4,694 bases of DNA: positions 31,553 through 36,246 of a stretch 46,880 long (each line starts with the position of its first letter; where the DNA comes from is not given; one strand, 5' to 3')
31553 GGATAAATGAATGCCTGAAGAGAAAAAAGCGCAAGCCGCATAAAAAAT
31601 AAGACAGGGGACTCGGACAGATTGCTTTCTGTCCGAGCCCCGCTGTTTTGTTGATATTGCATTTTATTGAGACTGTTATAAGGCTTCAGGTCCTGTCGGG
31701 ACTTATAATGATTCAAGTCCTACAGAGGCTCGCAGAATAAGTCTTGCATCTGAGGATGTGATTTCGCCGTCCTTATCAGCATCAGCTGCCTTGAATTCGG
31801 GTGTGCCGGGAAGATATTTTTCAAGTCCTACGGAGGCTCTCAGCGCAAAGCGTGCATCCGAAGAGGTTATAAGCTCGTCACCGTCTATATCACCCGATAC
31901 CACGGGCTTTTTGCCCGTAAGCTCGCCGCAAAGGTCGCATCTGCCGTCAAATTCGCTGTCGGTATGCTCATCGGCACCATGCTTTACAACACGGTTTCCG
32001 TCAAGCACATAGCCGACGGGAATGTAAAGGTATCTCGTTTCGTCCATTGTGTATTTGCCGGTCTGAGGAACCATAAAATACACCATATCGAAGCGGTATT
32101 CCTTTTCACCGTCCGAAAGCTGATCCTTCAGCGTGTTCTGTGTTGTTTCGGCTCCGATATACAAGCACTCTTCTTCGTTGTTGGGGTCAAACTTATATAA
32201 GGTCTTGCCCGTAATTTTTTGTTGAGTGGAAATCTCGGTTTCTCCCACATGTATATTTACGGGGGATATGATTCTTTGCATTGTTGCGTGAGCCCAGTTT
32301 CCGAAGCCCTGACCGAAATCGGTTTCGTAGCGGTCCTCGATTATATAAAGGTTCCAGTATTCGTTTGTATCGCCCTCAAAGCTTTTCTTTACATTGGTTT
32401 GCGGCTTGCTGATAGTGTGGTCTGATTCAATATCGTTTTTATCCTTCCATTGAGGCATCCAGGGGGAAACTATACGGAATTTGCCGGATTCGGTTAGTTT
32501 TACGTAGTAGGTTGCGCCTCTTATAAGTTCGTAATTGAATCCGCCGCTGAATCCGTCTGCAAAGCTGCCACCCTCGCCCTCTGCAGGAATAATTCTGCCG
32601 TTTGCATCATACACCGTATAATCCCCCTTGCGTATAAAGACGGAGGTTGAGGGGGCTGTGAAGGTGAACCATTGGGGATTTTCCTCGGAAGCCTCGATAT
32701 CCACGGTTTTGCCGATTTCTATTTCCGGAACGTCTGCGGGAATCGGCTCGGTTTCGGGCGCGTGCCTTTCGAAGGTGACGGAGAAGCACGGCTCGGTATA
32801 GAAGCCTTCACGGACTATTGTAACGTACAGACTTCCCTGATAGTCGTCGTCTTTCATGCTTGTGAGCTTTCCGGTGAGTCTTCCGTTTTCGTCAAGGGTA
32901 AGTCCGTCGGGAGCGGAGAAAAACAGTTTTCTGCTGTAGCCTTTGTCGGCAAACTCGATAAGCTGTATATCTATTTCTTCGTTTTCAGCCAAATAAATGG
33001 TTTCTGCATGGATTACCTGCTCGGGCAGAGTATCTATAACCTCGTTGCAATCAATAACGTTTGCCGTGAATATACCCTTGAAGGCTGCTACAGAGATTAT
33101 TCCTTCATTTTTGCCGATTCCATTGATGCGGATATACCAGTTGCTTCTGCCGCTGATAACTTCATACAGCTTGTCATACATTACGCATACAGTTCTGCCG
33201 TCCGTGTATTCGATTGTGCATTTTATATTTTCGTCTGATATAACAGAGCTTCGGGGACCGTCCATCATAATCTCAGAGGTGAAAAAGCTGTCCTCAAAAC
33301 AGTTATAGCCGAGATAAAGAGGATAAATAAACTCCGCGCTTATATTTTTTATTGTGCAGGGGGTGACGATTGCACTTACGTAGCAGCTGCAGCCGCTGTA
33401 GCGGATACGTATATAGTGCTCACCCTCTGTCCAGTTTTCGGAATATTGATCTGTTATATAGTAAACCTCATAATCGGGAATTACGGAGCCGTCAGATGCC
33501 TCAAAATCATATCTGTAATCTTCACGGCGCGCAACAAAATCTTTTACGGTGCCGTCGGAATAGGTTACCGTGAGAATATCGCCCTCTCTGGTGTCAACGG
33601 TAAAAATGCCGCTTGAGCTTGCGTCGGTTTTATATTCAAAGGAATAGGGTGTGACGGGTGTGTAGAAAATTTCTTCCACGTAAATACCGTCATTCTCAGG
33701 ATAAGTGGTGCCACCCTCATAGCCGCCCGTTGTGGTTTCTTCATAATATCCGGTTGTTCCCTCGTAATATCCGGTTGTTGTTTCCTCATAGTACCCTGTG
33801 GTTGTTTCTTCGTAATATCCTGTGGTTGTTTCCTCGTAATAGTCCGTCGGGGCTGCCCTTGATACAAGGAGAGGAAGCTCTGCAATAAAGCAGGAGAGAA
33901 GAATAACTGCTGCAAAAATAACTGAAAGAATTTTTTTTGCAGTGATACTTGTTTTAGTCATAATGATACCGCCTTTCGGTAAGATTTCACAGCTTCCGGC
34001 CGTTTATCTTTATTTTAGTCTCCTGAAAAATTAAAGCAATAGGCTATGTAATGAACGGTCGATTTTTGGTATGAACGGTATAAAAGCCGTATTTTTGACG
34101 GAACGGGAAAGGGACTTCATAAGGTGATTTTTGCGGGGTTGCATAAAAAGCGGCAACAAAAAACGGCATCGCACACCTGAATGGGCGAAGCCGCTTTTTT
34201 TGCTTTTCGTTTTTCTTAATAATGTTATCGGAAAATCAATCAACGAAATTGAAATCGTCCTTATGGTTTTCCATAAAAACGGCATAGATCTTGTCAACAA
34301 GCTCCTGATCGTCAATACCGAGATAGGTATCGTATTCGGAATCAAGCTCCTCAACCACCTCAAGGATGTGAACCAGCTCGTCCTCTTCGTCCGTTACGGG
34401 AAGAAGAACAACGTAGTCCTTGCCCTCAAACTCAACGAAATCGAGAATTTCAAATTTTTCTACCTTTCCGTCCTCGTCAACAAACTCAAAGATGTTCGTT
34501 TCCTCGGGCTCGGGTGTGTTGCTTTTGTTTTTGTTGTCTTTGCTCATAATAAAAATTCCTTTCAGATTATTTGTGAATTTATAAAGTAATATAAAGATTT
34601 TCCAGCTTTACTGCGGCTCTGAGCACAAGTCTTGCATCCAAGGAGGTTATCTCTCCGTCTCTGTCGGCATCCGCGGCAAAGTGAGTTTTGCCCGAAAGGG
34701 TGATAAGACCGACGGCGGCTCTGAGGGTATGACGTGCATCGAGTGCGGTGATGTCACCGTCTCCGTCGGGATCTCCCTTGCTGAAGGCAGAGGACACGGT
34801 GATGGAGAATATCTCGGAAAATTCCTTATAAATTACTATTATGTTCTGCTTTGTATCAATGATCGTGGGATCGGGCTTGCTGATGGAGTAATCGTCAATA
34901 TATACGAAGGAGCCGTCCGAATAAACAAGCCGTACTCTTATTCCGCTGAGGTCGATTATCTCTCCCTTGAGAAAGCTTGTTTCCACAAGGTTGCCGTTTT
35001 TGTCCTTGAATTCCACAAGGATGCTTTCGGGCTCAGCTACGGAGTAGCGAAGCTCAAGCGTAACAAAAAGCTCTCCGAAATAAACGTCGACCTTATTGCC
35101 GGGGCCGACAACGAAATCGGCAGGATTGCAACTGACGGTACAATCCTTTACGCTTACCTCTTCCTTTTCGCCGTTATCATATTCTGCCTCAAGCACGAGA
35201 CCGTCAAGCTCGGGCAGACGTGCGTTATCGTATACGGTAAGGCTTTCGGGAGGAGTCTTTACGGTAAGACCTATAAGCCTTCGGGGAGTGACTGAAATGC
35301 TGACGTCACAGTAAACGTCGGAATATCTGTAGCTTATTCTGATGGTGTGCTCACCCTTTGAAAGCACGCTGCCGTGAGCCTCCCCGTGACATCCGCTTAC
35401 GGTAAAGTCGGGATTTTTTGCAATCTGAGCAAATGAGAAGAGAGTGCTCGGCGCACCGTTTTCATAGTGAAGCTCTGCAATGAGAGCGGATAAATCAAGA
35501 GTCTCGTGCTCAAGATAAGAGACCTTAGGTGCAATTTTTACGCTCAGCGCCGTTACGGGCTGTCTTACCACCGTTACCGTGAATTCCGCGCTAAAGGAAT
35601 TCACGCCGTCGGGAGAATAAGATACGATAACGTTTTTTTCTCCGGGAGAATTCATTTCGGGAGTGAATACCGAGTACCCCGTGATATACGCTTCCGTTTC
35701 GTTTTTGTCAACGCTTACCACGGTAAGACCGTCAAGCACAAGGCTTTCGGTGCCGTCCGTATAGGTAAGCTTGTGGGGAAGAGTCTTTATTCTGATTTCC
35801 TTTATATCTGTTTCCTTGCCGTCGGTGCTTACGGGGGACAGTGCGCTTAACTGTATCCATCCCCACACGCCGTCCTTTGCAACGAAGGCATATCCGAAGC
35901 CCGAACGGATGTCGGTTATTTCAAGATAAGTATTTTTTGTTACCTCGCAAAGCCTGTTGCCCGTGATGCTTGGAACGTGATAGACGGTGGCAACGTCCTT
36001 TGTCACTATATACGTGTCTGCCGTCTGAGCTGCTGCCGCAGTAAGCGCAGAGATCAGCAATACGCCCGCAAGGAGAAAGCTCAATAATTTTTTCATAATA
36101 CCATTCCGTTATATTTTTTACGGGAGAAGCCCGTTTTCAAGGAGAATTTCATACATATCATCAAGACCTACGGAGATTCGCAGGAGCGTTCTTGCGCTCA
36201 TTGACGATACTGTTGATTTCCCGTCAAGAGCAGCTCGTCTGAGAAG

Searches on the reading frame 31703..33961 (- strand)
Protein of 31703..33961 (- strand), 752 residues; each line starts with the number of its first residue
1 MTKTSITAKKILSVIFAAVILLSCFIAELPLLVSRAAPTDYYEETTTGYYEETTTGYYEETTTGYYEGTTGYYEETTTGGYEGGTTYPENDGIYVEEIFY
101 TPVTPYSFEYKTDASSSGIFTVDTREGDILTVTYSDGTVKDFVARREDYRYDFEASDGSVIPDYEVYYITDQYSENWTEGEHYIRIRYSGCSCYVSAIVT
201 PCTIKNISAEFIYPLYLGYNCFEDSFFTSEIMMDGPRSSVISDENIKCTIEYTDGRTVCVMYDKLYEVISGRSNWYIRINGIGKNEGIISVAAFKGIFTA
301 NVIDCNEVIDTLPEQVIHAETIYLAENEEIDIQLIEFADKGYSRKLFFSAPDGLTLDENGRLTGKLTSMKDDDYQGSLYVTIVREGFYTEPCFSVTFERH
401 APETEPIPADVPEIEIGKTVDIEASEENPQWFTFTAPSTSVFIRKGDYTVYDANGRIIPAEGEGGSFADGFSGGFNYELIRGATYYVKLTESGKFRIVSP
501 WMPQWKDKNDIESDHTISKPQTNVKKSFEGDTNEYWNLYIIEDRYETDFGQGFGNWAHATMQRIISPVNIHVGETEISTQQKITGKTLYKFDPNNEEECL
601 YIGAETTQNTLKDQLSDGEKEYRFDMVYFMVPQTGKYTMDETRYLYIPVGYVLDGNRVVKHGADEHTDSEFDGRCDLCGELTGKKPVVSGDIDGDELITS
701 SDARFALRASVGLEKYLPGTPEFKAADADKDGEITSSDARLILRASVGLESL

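Call 12: search_protein_families(library=pfam, proteins=[window:31703-33961:-])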
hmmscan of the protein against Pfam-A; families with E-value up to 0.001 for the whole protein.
window:31703-33961:- (752 aa): 1 family
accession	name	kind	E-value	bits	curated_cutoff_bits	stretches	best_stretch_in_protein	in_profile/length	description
PF00404.24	Dockerin_1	-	5.8e-05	23.6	22.9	1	690-742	2-52/57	Dockerin type I domain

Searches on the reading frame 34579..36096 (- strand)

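Call 12: search_protein_families(library=pfam, proteins=[window:34579-36096:-])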
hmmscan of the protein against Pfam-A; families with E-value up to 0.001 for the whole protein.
window:34579-36096:- (505 aa): 3 families
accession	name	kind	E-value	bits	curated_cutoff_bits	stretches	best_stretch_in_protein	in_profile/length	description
PF07523.18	Big_3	-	9.8e-10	39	21.2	0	373-434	6-68/68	Bacterial Ig-like domain (group 3)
PF00404.24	Dockerin_1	-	1e-07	32.4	22.9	1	440-492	1-53/57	Dockerin type I domain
PF13405.12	EF-hand_6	-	0.00035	20.5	25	0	436-459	4-27/30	EF-hand domain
